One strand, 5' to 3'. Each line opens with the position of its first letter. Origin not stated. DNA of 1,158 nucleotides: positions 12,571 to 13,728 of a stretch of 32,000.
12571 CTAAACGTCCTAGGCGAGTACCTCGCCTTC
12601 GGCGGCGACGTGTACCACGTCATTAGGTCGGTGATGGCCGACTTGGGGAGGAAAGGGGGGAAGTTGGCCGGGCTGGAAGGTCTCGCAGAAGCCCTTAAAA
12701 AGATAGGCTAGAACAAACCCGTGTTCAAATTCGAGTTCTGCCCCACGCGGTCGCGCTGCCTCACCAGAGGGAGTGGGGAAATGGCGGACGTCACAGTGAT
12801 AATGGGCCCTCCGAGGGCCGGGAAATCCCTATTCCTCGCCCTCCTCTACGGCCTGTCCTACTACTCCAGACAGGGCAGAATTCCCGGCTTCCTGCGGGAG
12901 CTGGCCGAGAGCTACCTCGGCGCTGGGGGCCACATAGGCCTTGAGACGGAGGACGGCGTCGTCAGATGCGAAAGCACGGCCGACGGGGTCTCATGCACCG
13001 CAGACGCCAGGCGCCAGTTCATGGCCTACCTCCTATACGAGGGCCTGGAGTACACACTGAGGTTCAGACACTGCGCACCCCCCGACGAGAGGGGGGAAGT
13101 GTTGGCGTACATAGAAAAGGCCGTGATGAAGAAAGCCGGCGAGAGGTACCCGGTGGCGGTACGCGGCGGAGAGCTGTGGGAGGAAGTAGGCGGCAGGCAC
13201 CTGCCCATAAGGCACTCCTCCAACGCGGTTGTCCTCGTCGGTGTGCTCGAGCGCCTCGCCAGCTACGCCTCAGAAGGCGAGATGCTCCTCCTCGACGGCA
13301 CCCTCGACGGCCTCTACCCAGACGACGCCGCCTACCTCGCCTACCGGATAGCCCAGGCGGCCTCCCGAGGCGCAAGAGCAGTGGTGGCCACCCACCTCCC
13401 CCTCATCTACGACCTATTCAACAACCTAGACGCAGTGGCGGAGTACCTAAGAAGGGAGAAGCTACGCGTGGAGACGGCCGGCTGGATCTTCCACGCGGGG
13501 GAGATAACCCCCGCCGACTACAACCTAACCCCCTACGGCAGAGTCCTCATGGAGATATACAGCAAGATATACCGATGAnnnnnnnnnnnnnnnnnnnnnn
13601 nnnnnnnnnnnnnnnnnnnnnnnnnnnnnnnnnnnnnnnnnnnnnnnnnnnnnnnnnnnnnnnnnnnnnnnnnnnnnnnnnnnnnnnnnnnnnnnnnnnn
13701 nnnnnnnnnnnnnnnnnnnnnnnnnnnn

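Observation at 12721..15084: Non-cas ATPase module appended to the type I-A operon: ABC-like ATPase + coupled Cys-rich protein, facing a second degenerate ABC-like ATPase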

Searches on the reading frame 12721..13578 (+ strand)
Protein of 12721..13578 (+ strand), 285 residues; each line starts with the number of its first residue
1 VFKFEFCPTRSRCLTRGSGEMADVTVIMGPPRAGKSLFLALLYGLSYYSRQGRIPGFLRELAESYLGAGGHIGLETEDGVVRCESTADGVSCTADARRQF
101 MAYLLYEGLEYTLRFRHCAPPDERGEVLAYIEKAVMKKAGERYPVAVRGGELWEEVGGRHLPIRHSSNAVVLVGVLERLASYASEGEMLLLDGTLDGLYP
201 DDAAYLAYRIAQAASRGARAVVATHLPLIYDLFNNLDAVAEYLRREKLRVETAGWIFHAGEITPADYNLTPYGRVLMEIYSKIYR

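Call 3: search_protein_families(library=pfam, proteins=[window:12721-13578:+], max_evalue=1)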
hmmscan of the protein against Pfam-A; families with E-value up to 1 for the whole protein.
window:12721-13578:+ (285 aa): 1 family
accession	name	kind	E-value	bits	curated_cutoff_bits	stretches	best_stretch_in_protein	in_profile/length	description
PF00005.33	ABC_tran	-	0.27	12.3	25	1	23-54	12-42/137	ABC transporter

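Call 4: search_protein_families(library=ncbifam, proteins=[window:12721-13578:+], max_evalue=1)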
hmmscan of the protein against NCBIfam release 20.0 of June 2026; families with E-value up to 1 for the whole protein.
window:12721-13578:+ (285 aa): 3 families
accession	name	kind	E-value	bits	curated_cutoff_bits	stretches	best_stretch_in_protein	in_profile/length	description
NF040873.1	AztA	equivalog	0.03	13.9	220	0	183-225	135-177/191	zinc ABC transporter ATP-binding protein AztA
NF010061.0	PRK13538.1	equivalog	0.066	12.7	195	0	182-229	148-195/211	cytochrome c biogenesis heme-transporting ATPase CcmA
NF053840.1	MnTportMntADein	equivalog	0.2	11.2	400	0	21-48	26-53/240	manganese ABC transporter ATP-binding protein MntA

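Call 6: search_protein_families(library=padloc, proteins=[window:12721-13578:+], max_evalue=1)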
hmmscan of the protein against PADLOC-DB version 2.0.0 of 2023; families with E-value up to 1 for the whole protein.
window:12721-13578:+ (285 aa): 5 families
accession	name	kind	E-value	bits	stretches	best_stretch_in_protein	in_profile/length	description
PDLC04033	PD-T4-4_A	-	0.00019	18.8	1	161-236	300-376/460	-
PDLC04710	PDC-M56A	-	0.018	12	1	20-42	18-40/382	-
PDLC04183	HEC-01A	-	0.019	12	0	197-232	316-350/402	-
PDLC04393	PDC-M07A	-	0.055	10.4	1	183-234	305-357/435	-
PDLC04389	PDC-M07A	-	0.064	10.2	1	184-232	324-373/443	-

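Call 7: find_homologous_proteins(query=window:12721-13578:+, max_evalue=0.001)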
Query window:12721-13578:+ (285 aa): 2 proteins with E <= 0.001 among 4942 candidates.
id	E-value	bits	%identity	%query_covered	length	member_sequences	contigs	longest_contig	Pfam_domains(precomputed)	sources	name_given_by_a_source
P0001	8.7e-188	640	100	100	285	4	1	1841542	-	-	-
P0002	2.9e-29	120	35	98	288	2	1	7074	-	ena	-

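Call 8: find_encoding_contigs(protein=P0002, flank=10000)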
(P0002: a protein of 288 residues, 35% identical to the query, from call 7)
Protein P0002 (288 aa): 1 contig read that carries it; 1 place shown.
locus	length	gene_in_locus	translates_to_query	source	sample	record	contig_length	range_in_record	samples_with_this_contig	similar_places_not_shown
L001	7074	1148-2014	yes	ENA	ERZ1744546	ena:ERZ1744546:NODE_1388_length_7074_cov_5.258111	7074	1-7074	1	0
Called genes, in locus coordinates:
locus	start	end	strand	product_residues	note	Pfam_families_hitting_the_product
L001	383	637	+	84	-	-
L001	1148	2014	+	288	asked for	-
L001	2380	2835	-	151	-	-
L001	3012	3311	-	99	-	-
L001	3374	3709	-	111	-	-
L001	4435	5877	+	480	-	PF00145:DNA_methylase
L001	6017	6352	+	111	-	-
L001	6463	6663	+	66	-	-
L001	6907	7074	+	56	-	?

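Call 9: find_encoding_contigs(protein=P0001, flank=10000, max_places=3)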
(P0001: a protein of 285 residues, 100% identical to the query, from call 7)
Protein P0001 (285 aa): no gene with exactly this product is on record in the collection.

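Call 23: search_protein_representatives(alignment_id=A1)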
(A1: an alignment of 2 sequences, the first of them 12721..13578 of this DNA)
Query: 2 sequences, 301 profile positions. Proteins with E-value up to 0.001 (for the whole library): 42; up to 1e-10: 19; up to 1e-30: 5. The best 42 are listed.
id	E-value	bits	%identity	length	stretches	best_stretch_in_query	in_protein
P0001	2.5e-159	545.5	-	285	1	13-301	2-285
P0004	7.0e-111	386.4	-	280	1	12-300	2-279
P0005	4.5e-78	278.7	-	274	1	12-298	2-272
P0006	7.8e-53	195.8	-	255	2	15-148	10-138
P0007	3.4e-50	187.2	-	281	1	12-297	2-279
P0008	4.1e-27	111.4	-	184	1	110-297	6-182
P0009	4.9e-25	104.6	-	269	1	12-139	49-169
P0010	5.3e-25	104.5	-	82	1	12-92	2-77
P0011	8.4e-21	90.7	-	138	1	1-118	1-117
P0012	3.1e-20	88.8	-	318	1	28-299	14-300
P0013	1.1e-18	83.7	-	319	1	24-297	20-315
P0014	5.1e-18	81.5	-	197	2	186-300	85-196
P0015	2.9e-16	75.8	-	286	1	31-297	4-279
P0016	2.3e-14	69.5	-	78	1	25-107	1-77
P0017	7.2e-14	67.9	-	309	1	25-298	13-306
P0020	1.2e-12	63.9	-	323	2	161-282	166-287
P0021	5.2e-11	58.5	-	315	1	25-297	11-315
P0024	8.1e-08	48.0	-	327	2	158-260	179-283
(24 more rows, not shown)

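Call 38: find_related_loci(query=A3, collection=genome_contigs, flank=10000)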
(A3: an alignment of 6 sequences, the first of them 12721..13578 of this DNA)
Query A3 (285 aa) in genome_contigs; peptide patterns used: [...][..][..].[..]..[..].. (x = any residue, [..] = any of these).
21 stretches matched a pattern; 2 encode a relative of the query (tblastn E <= 1e-3); 2 distinct loci.
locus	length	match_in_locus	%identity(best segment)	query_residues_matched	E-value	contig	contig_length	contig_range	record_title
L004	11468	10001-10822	35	2-284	5e-33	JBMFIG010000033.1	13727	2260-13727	MAG: Thermoproteus sp. isolate KM4324-17 NODE_33_length_13727_cov_7.908278, whole genome shotgun sequence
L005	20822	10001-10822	35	2-280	1e-33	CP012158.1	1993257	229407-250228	Pyrobaculum sp. WP30, complete genome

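Call 41: search_protein_families(library=pfam, proteins=[L004:3710-4330:+, L004:4398-4805:+, L004:4807-5787:+, L004:5790-6488:+, L004:6478-8265:+, L004:8262-8945:+, L004:8942-9991:+, L004:9995-10834:+, L004:10821-11327:+, L004:2783-4069:-], max_evalue=0.01)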
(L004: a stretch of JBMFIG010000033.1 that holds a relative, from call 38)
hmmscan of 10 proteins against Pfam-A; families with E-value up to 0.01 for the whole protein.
L004:3710-4330:+ (206 aa): 8 families
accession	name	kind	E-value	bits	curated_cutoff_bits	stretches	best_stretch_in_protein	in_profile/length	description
PF12840.13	HTH_20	-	3.7e-08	33.6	27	1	130-176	2-50/51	Helix-turn-helix domain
PF01022.26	HTH_5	-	4.5e-08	33.3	22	1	131-175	1-46/47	Bacterial regulatory protein, arsR family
PF09339.16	HTH_IclR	-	9.9e-06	25.7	22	1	135-176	9-50/52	IclR helix-turn-helix domain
PF01978.25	TrmB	-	1.2e-05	25.4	25.6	1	143-187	21-65/68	Sugar-specific transcriptional regulator TrmB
PF25213.1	HVO_A0261_N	-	1.9e-05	24.9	35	1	129-192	8-72/86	HVO_A0261 N-terminal domain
PF13412.12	HTH_24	-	0.00087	19.3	21.9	1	135-175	6-48/48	Winged helix-turn-helix DNA-binding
PF22662.2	Csa3_N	-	0.002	18.6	27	1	3-105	3-115/120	Csa3 CRISPR-associated Rossmann-like domain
PF01726.22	LexA_DNA_bind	-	0.005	17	23.7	0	146-180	27-62/65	LexA DNA binding domain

L004:4398-4805:+ (135 aa): 0 families

L004:4807-5787:+ (326 aa): 1 family
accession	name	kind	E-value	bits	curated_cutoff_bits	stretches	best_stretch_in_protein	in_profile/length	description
PF01905.21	DevR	-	1.9e-54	185.1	23.8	1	7-263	2-268/270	CRISPR-associated negative auto-regulator DevR/Csa2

L004:5790-6488:+ (232 aa): 1 family
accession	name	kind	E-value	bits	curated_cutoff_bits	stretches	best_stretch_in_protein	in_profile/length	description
PF09704.15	Cas_Cas5d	-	8.2e-06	26.4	23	1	5-80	3-78/217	CRISPR-associated protein (Cas_Cas5)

L004:6478-8265:+ (595 aa): 4 families
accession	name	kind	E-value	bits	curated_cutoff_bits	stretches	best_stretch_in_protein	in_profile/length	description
PF22590.2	Cas3-like_C_2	-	1.6e-20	73.8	27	1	279-365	5-106/106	CRISPR-associated nuclease/helicase Cas3, C-terminal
PF00270.35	DEAD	-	4.5e-15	56.2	26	1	35-213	4-162/167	DEAD/DEAH box helicase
PF00271.37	Helicase_C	-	6e-09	36.6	23.5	1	273-363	10-109/110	Helicase conserved C-terminal domain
PF04851.21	ResIII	-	5e-06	27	22.5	1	38-182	15-141/164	Type III restriction enzyme, res subunit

L004:8262-8945:+ (227 aa): 1 family
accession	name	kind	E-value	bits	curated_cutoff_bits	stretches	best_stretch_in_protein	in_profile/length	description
PF01966.28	HD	-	0.00017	22.3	22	1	20-113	4-93/116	HD domain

L004:8942-9991:+ (349 aa): 1 family
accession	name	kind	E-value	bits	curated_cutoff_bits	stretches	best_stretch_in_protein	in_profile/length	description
PF09703.15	Cas_Csa4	-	3.4e-38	132.3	25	1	3-316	3-332/355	CRISPR-associated protein (Cas_Csa4)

L004:9995-10834:+ (279 aa): 3 families
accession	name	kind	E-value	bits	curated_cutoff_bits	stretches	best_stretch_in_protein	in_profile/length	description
PF13238.12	AAA_18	-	0.00028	21.8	29.4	1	27-63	2-33/128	AAA domain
PF13175.12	AAA_15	-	0.0016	18.5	32.1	0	22-51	21-51/374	AAA ATPase domain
PF01580.24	FtsK_SpoIIIE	-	0.0051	16.7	24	0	21-51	37-68/221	FtsK/SpoIIIE family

L004:10821-11327:+ (168 aa): 0 families

L004:2783-4069:- (428 aa): 1 family
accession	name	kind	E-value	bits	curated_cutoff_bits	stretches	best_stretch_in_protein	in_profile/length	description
PF06023.18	Csa1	-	1.5e-97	327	27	1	149-424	3-291/292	CRISPR-associated exonuclease Csa1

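Call 42: search_protein_families(library=pfam, proteins=[L005:2823-3437:+, L005:3440-3913:+, L005:3915-4904:+, L005:4889-5608:+, L005:5598-6593:+, L005:6593-8089:+, L005:8086-8721:+, L005:8718-9482:+, L005:9995-10837:+, L005:11324-12145:+], max_evalue=0.01)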
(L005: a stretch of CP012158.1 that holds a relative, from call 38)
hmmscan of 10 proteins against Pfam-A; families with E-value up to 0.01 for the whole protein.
L005:2823-3437:+ (204 aa): 9 families
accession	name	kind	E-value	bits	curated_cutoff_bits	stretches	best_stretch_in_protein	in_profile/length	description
PF09339.16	HTH_IclR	-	9.1e-09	35.4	22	1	135-174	9-50/52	IclR helix-turn-helix domain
PF01978.25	TrmB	-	1.7e-07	31.5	25.6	1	141-183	21-63/68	Sugar-specific transcriptional regulator TrmB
PF12840.13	HTH_20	-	4.3e-07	30.2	27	1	144-175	20-51/51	Helix-turn-helix domain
PF25213.1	HVO_A0261_N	-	4.2e-05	23.8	35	1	135-183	17-62/86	HVO_A0261 N-terminal domain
PF08279.18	HTH_11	-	0.00022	21.5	25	1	135-183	6-55/55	HTH domain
PF12802.13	MarR_2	-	0.00033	21.2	27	1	144-178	22-56/61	MarR family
PF24033.1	DUF7342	-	0.00082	19.8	31.6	1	144-194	19-70/150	Family of unknown function (DUF7342)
PF13412.12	HTH_24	-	0.0037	17.3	21.9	1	146-173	21-48/48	Winged helix-turn-helix DNA-binding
PF13551.12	HTH_29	-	0.0043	17.6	28.1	1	138-173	6-43/64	Winged helix-turn helix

L005:3440-3913:+ (157 aa): 1 family
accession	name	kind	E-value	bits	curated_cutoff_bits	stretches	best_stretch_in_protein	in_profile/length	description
PF09702.15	Cas_Csa5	-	1.6e-10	41.7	23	1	37-151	7-100/101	CRISPR-associated protein (Cas_Csa5)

L005:3915-4904:+ (329 aa): 1 family
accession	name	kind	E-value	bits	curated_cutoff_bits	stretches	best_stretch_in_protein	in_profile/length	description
PF01905.21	DevR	-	6.9e-79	265.2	23.8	1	5-272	1-269/270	CRISPR-associated negative auto-regulator DevR/Csa2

L005:4889-5608:+ (239 aa): 0 families

L005:5598-6593:+ (331 aa): 0 families

L005:6593-8089:+ (498 aa): 4 families
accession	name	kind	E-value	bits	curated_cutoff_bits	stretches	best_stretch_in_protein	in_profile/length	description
PF22590.2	Cas3-like_C_2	-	2.3e-23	82.9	27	1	234-321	3-105/106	CRISPR-associated nuclease/helicase Cas3, C-terminal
PF00270.35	DEAD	-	5.3e-11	43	26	1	17-180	14-162/167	DEAD/DEAH box helicase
PF00271.37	Helicase_C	-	9.4e-10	39.2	23.5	1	229-320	11-109/110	Helicase conserved C-terminal domain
PF04851.21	ResIII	-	0.009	16.4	22.5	0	19-177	25-161/164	Type III restriction enzyme, res subunit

L005:8086-8721:+ (211 aa): 2 families
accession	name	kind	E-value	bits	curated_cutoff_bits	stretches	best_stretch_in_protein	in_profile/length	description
PF18019.7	Cas3_HD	-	1e-10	42.4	23.1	1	10-122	15-145/207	Cas3, HD domain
PF01966.28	HD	-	5e-07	30.4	22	1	11-110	2-90/116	HD domain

L005:8718-9482:+ (254 aa): 1 family
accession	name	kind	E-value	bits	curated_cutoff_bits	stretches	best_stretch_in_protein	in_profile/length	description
PF10040.14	CRISPR_Cas6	-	1.2e-12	48.8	25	1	122-248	1-89/89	CRISPR-associated endoribonuclease Cas6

L005:9995-10837:+ (280 aa): 0 families

L005:11324-12145:+ (273 aa): 1 family
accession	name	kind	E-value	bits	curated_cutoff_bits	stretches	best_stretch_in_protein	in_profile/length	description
PF10040.14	CRISPR_Cas6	-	4.3e-14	53.4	25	1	128-267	1-89/89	CRISPR-associated endoribonuclease Cas6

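Call 44: find_encoding_contigs(protein=P0012, flank=10000, max_places=4)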
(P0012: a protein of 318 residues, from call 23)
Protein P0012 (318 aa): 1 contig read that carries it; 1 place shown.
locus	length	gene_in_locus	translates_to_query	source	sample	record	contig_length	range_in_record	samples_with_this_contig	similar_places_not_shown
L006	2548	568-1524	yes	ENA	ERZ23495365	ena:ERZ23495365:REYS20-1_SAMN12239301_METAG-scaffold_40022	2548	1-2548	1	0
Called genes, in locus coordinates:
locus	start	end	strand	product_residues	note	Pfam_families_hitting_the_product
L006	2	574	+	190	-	?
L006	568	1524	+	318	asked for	PF13175:AAA_15 (faint), PF13304:AAA_21 (faint)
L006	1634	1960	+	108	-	-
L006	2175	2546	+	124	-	?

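Call 48: find_encoding_contigs(protein=P0021, flank=10000, max_places=3)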
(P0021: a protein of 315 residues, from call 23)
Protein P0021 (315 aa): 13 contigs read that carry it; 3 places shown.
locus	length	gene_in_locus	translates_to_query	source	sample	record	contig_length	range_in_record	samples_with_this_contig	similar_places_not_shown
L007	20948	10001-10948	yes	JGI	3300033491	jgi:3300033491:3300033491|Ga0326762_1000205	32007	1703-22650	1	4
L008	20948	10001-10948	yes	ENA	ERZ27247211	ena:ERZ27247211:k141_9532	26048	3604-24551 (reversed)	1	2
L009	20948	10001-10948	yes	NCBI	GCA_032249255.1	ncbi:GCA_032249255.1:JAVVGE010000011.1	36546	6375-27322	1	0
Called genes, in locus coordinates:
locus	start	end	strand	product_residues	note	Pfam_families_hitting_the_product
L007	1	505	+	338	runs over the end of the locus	PF00297:Ribosomal_L3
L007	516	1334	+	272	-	PF00573:Ribosomal_L4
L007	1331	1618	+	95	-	PF00276:Ribosomal_L23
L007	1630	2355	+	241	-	PF00181:Ribosomal_L2_N (weak), PF03947:Ribosomal_L2_C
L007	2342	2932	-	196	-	-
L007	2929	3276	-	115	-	PF09868:DUF2095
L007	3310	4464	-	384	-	PF00483:NTP_transferase, PF12804:NTP_transf_3, PF14602:Hexapep_2 (faint), PF25087:GMPPB_C, PF25084:LbH_EIF2B, PF00132:Hexapep (weak)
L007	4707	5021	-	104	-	-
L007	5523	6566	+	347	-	PF00850:Hist_deacetyl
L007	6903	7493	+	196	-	PF11563:Protoglobin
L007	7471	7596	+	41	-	-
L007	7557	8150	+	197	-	-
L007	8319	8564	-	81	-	-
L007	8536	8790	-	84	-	-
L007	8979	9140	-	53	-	-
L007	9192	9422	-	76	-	-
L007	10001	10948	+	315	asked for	PF13175:AAA_15 (faint), PF13304:AAA_21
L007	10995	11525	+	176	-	-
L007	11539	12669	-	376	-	PF09703:Cas_Csa4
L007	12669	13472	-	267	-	-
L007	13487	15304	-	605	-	PF00270:DEAD, PF00271:Helicase_C, PF22590:Cas3-like_C_2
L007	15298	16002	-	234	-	-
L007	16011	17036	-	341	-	PF01905:DevR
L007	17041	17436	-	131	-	-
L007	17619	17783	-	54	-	-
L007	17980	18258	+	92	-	PF00271:Helicase_C (weak), PF22590:Cas3-like_C_2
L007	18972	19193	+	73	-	PF01096:Zn_ribbon_TFIIS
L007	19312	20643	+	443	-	-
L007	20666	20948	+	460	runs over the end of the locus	PF00682:HMGL-like, PF22617:HCS_D2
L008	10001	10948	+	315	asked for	PF13175:AAA_15 (faint), PF13304:AAA_21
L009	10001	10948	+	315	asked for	PF13175:AAA_15 (faint), PF13304:AAA_21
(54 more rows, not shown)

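Call 49: find_encoding_contigs(protein=P0024, flank=10000, max_places=3)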
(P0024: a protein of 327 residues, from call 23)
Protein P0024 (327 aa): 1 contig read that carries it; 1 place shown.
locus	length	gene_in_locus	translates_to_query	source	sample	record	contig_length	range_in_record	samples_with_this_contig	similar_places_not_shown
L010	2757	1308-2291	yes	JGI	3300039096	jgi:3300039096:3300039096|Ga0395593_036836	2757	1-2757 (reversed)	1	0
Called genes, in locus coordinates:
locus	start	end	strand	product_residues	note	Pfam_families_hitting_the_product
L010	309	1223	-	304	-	PF17952:Cas6_N, PF10040:CRISPR_Cas6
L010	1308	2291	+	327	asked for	PF13476:AAA_23 (weak), PF13175:AAA_15 (faint), PF13304:AAA_21 (faint)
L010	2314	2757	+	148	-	?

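Call 50: find_encoding_contigs(protein=P0013, flank=10000, max_places=3)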
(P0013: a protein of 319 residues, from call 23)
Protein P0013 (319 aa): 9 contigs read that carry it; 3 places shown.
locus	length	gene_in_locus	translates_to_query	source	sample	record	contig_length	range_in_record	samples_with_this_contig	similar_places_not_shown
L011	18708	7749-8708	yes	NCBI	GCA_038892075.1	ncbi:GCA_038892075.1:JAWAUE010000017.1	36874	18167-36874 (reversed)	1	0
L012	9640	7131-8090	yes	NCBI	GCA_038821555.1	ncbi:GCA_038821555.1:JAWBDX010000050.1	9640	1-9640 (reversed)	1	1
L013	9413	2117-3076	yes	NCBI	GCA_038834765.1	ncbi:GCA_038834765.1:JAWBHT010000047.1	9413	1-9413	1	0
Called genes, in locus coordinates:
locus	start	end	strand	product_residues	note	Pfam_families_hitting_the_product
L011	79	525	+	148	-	PF01909:NTP_transf_2, PF18765:Polbeta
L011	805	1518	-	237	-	PF22662:Csa3_N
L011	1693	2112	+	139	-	-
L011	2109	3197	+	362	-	PF01905:DevR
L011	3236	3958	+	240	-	PF09704:Cas_Cas5d (weak)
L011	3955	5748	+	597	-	PF00270:DEAD, PF04851:ResIII (weak), PF00271:Helicase_C, PF22590:Cas3-like_C_2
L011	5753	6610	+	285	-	PF01966:HD (weak)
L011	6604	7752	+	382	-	PF09703:Cas_Csa4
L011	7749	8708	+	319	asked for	PF13304:AAA_21 (weak)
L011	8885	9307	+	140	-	-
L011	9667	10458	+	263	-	PF10040:CRISPR_Cas6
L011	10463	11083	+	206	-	-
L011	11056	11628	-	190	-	PF01930:Cas_Cas4, PF12705:PDDEXK_1 (weak)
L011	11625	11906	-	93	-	PF09827:CRISPR_Cas2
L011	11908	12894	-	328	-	PF01867:Cas_Cas1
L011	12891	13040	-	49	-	PF06023:Csa1 (weak)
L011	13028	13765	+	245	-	PF01637:ATPase_2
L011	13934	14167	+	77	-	-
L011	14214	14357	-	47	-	-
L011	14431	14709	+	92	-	-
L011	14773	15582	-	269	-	-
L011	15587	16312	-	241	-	-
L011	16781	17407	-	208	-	-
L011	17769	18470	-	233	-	PF06023:Csa1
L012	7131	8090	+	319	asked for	PF13304:AAA_21 (weak)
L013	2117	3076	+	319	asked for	PF13304:AAA_21 (weak)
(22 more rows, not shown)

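Call 67: search_solved_structures(query=A2, max_evalue=1)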
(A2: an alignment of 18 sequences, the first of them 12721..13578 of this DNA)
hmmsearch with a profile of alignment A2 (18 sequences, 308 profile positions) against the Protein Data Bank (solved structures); distinct sequences matched with E-value up to 1: 290 (the best 60 are shown).
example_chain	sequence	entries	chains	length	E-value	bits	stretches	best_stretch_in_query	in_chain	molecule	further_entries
6ha8_V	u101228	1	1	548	9.6e-12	48.4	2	194-252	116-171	Nucleotide-binding protein ExpZ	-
3pih_A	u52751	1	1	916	1.8e-10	44.2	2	206-252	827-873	UvrABC system protein A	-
6n9l_A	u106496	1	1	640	3.3e-10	43.3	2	206-252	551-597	UvrABC system protein A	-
4yms_J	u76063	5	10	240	4.1e-10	43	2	198-250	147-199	ABC-type polar amino acid transport system, ATPase component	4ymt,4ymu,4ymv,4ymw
3c41_J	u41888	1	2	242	2e-09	40.8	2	197-250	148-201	Amino acid ABC transporter (ArtP)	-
2olj_A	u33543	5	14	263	2.5e-09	40.4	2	197-250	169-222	Amino acid ABC transporter | protein ArtP | ArtP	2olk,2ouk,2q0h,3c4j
6p74_A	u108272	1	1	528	4.5e-09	39.6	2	183-253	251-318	Putative ATP-dependent endonuclease of the OLD family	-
1yqt_A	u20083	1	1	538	1.2e-08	38.3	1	197-256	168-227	RNase l inhibitor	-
8idb_A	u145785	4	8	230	1.2e-08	38.2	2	198-255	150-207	Cell division ATP-binding protein FtsE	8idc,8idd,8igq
5yv5_A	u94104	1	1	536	1.2e-08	38.2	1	197-256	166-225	ATPase RIL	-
4hlu_D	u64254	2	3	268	1.3e-08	38.1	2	13-48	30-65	Energy-coupling factor transporter ATP-binding protein EcfA | Energy-coupling factor transporter ATP-binding protein EcfA1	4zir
2vf7_A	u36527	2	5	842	1.8e-08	37.6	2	207-250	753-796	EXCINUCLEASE ABC, SUBUNIT A. | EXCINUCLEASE ABC SUBUNIT A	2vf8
22bu_B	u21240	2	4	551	2.3e-08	37.3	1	175-252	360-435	AAA family ATPase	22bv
8jia_A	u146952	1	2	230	2.5e-08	37.2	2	198-255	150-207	Cell division ATP-binding protein FtsE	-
9kjx_B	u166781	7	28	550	4e-08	36.5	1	175-254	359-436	AAA family ATPase | Retron I-A effector PtuA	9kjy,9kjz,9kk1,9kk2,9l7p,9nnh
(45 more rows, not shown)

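Call 70: predict_structure(alignment_id=A2)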
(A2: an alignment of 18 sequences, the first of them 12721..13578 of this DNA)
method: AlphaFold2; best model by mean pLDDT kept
length: 285 residues; sequences in the alignment: 18
mean_pLDDT: 92.1   pTM: 0.90
mean pLDDT of the five models: 92.1, 92.0, 91.9, 91.4, 90.4
residues with pLDDT >= 90: 221; 70-90: 48; 50-70: 16; < 50: 0
segments of 3 or more residues with pLDDT < 50: none
pLDDT, mean of each block of 10 residues (from residue 1): 97 96 96 95 97 94 96 98 97 97 91 78 77 86 91 93 94 93 94 95 98 97 95 97 97 95 79 75 81
secondary structure, 60 per line:
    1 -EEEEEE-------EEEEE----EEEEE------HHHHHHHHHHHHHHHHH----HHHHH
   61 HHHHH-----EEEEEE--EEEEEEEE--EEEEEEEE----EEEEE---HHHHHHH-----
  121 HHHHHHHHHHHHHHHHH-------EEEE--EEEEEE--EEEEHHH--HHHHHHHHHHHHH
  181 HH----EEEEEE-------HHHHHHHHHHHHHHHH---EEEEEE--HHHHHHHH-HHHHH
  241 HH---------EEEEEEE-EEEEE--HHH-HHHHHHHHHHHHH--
elements in order: E2-7 E15-19 E24-28 H35-51 H56-65 E71-76 E79-86 E89-96 E101-105 H109-115 H121-137 E145-148 E151-156 E159-162 H168-182 E187-192 H200-215 E219-224 H227-234 H236-242 E252-258 E260-264 H271-283
